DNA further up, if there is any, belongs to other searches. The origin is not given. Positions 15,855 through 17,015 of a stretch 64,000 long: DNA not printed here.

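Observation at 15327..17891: Candidate Psp-like envelope-stress effector operon: two Zn-ribbon membrane proteins plus two membrane-anchored coiled-coil proteins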

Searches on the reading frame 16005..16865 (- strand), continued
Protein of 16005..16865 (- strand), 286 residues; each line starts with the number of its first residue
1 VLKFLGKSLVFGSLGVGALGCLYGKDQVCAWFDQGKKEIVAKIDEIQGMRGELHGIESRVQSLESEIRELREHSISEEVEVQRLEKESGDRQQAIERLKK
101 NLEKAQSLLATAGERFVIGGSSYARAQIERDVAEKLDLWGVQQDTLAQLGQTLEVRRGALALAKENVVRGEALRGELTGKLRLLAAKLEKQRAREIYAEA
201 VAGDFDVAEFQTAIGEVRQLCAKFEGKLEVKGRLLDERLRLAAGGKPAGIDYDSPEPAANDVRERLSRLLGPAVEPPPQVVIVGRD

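Call 67: list_cluster_members(proteins=[P0210, P0214, P0215, P0217, P0221, P0223, P0230, P0231, P0233, P0226])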
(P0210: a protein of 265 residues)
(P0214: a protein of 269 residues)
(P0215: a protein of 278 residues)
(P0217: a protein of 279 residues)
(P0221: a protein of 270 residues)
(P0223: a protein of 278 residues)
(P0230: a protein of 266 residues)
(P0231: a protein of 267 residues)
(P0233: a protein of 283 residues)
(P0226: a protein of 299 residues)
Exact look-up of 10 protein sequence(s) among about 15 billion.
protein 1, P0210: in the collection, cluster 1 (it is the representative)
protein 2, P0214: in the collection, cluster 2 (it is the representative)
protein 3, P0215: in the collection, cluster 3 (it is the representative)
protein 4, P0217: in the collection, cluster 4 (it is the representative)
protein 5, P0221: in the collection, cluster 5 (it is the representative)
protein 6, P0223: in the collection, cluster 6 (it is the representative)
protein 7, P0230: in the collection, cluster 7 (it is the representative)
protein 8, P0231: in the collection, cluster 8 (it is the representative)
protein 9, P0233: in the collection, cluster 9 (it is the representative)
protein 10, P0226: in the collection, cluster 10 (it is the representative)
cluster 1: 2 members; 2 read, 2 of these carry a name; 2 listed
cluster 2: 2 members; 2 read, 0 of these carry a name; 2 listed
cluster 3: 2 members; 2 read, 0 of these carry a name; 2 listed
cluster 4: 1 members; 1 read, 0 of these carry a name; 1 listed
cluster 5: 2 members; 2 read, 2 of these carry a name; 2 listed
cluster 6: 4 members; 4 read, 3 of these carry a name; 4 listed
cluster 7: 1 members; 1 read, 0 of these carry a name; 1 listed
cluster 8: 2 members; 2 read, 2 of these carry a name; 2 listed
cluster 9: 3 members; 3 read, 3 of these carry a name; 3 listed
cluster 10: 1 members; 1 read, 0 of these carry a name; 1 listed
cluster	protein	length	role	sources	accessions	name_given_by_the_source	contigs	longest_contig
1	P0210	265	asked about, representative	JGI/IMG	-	chromosome segregation ATPase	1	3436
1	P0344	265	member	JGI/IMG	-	chromosome segregation ATPase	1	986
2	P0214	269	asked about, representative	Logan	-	-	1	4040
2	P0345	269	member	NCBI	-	-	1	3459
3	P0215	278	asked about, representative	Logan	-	-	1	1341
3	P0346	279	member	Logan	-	-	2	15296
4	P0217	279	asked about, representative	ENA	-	-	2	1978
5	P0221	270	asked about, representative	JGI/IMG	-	chromosome segregation ATPase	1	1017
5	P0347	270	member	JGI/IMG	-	chromosome segregation ATPase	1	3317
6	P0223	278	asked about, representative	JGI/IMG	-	chromosome segregation ATPase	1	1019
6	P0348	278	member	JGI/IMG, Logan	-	chromosome segregation ATPase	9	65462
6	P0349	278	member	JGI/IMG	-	chromosome segregation ATPase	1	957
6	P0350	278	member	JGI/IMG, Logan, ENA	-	-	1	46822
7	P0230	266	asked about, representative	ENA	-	-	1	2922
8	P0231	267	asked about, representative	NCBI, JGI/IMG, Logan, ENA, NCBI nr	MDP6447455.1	MAG: hypothetical protein QF805_26905 [Pirellulaceae bacterium] | chromosome segregation ATPase | hypothetical protein [Pirellulaceae bacterium]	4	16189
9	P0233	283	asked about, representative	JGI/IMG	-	chromosome segregation ATPase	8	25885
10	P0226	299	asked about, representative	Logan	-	-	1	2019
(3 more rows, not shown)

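Call 68: find_encoding_contigs(protein=P0348, flank=7000, max_places=1)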
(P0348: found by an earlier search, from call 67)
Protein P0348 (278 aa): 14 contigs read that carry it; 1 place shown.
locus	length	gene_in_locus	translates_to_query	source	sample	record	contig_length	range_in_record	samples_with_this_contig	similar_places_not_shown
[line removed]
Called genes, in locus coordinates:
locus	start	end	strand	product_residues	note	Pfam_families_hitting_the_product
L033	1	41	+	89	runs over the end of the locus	PF00216:Bac_DNA_binding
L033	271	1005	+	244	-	PF00481:PP2C (faint), PF13672:PP2C_2, PF07228:SpoIIE (weak)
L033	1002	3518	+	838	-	-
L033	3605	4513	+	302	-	-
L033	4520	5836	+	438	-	PF00069:Pkinase, PF07714:PK_Tyr_Ser-Thr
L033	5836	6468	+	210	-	PF04542:Sigma70_r2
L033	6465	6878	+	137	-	-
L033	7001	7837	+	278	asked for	-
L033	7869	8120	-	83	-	-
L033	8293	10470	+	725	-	PF00009:GTP_EFTU, PF22042:EF-G_D2, PF03144:GTP_EFTU_D2, PF14492:EFG_III, PF16658:RF3_C (weak), PF03764:EFG_IV, PF00679:EFG_C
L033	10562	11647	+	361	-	PF19777:DUF6263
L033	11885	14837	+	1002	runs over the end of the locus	PF14339:DUF4394, PF21959:DUF6923 (faint), PF14339:DUF4394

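Call 69: find_encoding_contigs(protein=P0233, flank=7000, max_places=1)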
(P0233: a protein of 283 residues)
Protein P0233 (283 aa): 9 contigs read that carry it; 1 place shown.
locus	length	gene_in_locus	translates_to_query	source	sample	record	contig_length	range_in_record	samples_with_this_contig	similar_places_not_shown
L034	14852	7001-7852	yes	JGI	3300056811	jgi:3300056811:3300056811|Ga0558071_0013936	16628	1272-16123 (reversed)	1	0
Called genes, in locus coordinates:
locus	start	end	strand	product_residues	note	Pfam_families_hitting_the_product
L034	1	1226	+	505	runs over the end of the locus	-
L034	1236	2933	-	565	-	PF00016:RuBisCO_large, PF07883:Cupin_2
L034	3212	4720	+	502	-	PF07394:DUF1501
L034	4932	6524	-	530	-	PF07228:SpoIIE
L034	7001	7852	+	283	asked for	-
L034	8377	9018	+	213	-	PF00498:FHA (weak)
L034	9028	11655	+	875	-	PF00069:Pkinase, PF03109:ABC1 (faint), PF07714:PK_Tyr_Ser-Thr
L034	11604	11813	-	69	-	-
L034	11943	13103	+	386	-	-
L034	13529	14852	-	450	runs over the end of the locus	PF07394:DUF1501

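Call 70: find_encoding_contigs(protein=P0231, flank=7000, max_places=1)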
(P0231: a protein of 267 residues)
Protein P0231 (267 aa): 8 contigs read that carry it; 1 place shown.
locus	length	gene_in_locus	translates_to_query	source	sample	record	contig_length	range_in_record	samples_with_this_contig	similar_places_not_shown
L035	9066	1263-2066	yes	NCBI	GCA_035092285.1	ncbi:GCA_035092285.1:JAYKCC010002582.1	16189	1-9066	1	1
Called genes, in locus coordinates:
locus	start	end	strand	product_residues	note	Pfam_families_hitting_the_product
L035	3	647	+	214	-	?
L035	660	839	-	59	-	-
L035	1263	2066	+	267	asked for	-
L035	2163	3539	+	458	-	PF00498:FHA (faint)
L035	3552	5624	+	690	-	PF00069:Pkinase, PF07714:PK_Tyr_Ser-Thr, PF03109:ABC1 (faint)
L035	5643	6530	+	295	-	-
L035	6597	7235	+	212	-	PF07638:Sigma70_ECF (weak), PF04542:Sigma70_r2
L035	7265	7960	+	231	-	PF01987:AIM24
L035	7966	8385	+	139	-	-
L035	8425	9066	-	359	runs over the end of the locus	-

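Call 71: predict_structure(alignment_id=A3)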
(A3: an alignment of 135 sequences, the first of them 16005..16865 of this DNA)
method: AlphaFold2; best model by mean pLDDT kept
length: 286 residues; sequences in the alignment: 135
mean_pLDDT: 78.7   pTM: 0.56
mean pLDDT of the five models: 78.7, 78.6, 74.5, 73.3, 73.0
residues with pLDDT >= 90: 129; 70-90: 66; 50-70: 62; < 50: 29
segments of 3 or more residues with pLDDT < 50: 205-207, 209-211, 243-251, 254-262
pLDDT, mean of each block of 10 residues (from residue 1): 73 75 76 74 76 89 94 96 98 97 96 96 97 95 97 98 96 93 91 81 52 54 63 64 46 46 53 53 54
secondary structure, 60 per line:
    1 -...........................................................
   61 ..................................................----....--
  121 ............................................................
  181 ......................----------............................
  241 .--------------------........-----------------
elements in order: H2-110 E115-118 E121-124 H125-202 H213-241 H262-269

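Call 75: fold_search(model_id=the predicted structure, library=pdb)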
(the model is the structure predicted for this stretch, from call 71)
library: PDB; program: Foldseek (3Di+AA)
matches with E <= 10: 485; with E <= 0.001: 0
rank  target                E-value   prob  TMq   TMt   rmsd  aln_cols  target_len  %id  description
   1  6zvr_CB               1.2e-03  1.00  0.41  0.53  38.0       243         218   16  C11 symmetry: Bacterial Vipp1 and PspA are members of the ancient ESCRT-III membrane-remodeling superfamily. (released 2021-08-04)
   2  8qbw                  2.1e-03  1.00  0.40  0.52  39.9       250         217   17  Cryo-EM structure of Vipp1-deltaH6_aa1-219 helical filament with lattice 3 (Vipp1-deltaH6_L3) (released 2024-09-11)
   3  6zvr_A                2.5e-03  1.00  0.39  0.50  45.1       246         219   18  C11 symmetry: Bacterial Vipp1 and PspA are members of the ancient ESCRT-III membrane-remodeling superfamily. (released 2021-08-04)
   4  8qbs                  6.1e-03  1.00  0.41  0.57  22.1       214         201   18  Cryo-EM structure of Vipp1-F197K/L200K helical filament with lattice 1 (Vipp1-F197K/L200K_L1) (released 2024-09-11)
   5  7o3w_A                7.3e-03  1.00  0.32  0.41  27.9       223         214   16  Structural basis for VIPP1 oligomerization and maintenance of thylakoid membrane integrity (released 2021-06-30)
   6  8qbr                  8.2e-03  1.00  0.39  0.51  41.0       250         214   17  Cryo-EM structure of Vipp1 helical filament with lattice 1 (Vipp1_L1) (released 2024-09-18)
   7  7o3x_B                1.1e-02  1.00  0.44  0.56  38.4       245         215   16  Structural basis for VIPP1 oligomerization and maintenance of thylakoid membrane integrity (released 2021-06-30)
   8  9hzm_0                1.8e-02  1.00  0.42  0.60  46.2       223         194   20  235 A SynPspA H1-5 rod after incubation with EPL (released 2025-08-13)
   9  7vw7_G                2.2e-02  1.00  0.40  0.65  13.4       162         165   15  Crystal structure of the 2 ADP-AlF4-bound V1 complex (released 2022-06-22)
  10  3vr6_G                2.2e-02  1.00  0.39  0.60  14.0       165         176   16  Crystal structure of AMP-PNP bound Enterococcus hirae V1-ATPase [bV1] (released 2013-01-16)
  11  8qhx                  2.2e-02  1.00  0.41  0.59  41.5       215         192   16  280A Vipp1 H1-6 helical tubes in the presence of EPL (released 2024-09-18)
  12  5knd_G                2.4e-02  1.00  0.41  0.63  11.5       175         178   14  Crystal structure of the Pi-bound V1 complex (released 2016-11-02)
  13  6r0z_G                2.4e-02  0.99  0.32  0.39  16.9       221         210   14  Thermus thermophilus V/A-type ATPase/synthase, rotational state 1L (released 2019-08-28)
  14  6zvs_A                2.5e-02  1.00  0.39  0.77   3.4       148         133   20  C12 symmetry: Bacterial Vipp1 and PspA are members of the ancient ESCRT-III membrane-remodeling superfamily. (released 2021-08-04)
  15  7o3x_A                3.2e-02  0.98  0.32  0.42  23.8       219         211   16  Structural basis for VIPP1 oligomerization and maintenance of thylakoid membrane integrity (released 2021-06-30)
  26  6zvr_DB               7.2e-02  1.00  0.41  0.70   9.7       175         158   20  C11 symmetry: Bacterial Vipp1 and PspA are members of the ancient ESCRT-III membrane-remodeling superfamily. (released 2021-08-04)
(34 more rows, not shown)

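Call 82: search_protein_families(library=pfam, proteins=[P0258, P0337, P0288, P0283, P0268, P0306], max_evalue=0.01)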
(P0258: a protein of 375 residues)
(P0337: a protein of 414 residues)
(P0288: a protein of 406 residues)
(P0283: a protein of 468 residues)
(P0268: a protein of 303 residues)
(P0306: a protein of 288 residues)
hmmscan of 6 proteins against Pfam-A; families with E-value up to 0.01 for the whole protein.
P0258 (375 aa): 2 families
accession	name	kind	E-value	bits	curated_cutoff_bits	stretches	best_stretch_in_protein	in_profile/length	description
PF16326.10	ABC_tran_CTD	-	0.0072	17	32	1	280-328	11-59/69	ABC transporter C-terminal domain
PF05557.18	MAD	-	0.01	14.7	30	0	135-322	34-223/661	Mitotic checkpoint protein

P0337 (414 aa): 2 families
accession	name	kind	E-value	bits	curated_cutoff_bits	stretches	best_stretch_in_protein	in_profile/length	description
PF19220.6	Rod_CreS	-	0.0035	16.9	100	0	231-383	95-244/359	Crescentin, rod domain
PF11559.13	ADIP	-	0.0038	17.7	34.3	0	278-352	56-130/151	Afadin- and alpha -actinin-Binding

P0288 (406 aa): 1 family
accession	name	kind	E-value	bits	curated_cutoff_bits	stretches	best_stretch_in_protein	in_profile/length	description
PF03983.18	SHD1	-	8.3e-11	42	23.7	1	346-398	9-61/67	SLA1 homology domain 1, SHD1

P0283 (468 aa): 0 families

P0268 (303 aa): 0 families

P0306 (288 aa): 0 families
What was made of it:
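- One family member carries a C-terminal SHD1 domain (call 82).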

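Call 84: list_cluster_members(proteins=[P0245, P0250, P0263, P0275, P0289, P0300, P0312, P0324, P0333, P0340])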
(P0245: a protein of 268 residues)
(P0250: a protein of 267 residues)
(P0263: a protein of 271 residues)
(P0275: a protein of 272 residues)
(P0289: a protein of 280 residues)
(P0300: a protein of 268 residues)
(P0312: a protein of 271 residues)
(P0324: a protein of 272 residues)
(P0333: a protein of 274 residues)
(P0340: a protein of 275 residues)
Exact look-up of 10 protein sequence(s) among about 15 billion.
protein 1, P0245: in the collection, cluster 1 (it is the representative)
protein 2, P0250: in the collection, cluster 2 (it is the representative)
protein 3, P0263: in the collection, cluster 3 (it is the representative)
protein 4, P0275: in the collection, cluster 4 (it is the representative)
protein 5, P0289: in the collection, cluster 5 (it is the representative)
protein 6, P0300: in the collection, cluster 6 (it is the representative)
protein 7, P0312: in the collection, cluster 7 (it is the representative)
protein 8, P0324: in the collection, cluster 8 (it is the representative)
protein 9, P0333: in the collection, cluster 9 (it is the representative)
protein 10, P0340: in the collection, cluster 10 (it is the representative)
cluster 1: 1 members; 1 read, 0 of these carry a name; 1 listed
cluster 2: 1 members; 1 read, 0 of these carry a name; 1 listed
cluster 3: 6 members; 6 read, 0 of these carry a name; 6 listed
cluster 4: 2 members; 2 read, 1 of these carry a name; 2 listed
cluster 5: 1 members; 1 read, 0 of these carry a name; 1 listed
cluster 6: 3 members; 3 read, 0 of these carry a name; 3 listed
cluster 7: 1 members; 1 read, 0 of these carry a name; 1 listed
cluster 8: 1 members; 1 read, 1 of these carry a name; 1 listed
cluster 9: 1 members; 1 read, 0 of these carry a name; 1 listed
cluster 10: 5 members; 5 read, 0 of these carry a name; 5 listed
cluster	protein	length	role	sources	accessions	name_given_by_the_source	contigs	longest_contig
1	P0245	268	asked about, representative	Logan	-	-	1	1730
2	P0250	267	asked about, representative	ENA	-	-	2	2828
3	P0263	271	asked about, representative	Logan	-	-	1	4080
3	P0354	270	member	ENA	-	-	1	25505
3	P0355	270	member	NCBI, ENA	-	-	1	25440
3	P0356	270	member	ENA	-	-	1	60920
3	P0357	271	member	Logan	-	-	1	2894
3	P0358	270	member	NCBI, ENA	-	-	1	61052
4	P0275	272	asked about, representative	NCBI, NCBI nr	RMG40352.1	MAG: hypothetical protein D6725_03600 [Planctomycetota bacterium]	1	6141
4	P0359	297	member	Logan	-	-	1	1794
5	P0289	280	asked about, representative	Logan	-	-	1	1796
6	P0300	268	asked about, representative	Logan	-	-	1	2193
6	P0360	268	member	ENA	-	-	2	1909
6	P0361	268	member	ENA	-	-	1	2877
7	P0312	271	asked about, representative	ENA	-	-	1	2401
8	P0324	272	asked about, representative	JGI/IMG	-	chromosome segregation ATPase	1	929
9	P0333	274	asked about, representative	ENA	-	-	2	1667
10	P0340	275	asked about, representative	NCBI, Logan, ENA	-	-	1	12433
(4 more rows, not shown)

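Call 85: find_encoding_contigs(protein=P0358, flank=7000, max_places=1)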
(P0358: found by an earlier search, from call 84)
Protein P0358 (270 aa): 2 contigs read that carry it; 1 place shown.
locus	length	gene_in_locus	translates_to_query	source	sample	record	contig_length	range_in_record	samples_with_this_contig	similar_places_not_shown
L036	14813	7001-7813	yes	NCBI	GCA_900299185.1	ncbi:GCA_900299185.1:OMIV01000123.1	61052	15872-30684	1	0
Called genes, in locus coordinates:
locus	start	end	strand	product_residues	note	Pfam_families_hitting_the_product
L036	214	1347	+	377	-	PF01244:Peptidase_M19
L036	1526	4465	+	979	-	PF01565:FAD_binding_4, PF02913:FAD-oxidase_C, PF13183:Fer4_8, PF13534:Fer4_17 (weak), PF02754:CCG (weak)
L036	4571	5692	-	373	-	PF03544:TonB_C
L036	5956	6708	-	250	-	PF03737:RraA-like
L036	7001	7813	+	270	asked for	-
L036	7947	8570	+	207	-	-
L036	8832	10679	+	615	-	PF00069:Pkinase, PF03109:ABC1 (faint), PF07714:PK_Tyr_Ser-Thr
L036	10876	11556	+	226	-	-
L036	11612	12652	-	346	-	PF02698:DUF218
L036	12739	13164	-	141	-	-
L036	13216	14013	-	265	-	PF23023:Anti-Pycsar_Apyc1, PF00753:Lactamase_B (weak), PF12706:Lactamase_B_2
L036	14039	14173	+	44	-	-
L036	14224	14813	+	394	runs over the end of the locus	-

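Call 86: find_encoding_contigs(protein=P0340, flank=7000, max_places=1)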
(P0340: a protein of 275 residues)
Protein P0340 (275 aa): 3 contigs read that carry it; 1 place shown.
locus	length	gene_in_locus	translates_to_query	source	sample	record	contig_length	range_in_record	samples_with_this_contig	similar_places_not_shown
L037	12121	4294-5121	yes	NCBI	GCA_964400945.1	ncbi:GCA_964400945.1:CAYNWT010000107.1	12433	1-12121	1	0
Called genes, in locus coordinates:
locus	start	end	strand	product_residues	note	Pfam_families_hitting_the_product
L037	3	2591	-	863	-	?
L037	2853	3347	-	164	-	PF14534:DUF4440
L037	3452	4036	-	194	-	PF13527:Acetyltransf_9, PF00583:Acetyltransf_1, PF13508:Acetyltransf_7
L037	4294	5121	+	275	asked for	-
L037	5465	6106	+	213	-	-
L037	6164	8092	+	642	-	PF00069:Pkinase, PF07714:PK_Tyr_Ser-Thr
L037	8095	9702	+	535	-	-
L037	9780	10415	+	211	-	PF07638:Sigma70_ECF (faint), PF04542:Sigma70_r2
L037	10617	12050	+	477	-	PF01882:DUF58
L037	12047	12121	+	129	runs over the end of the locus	?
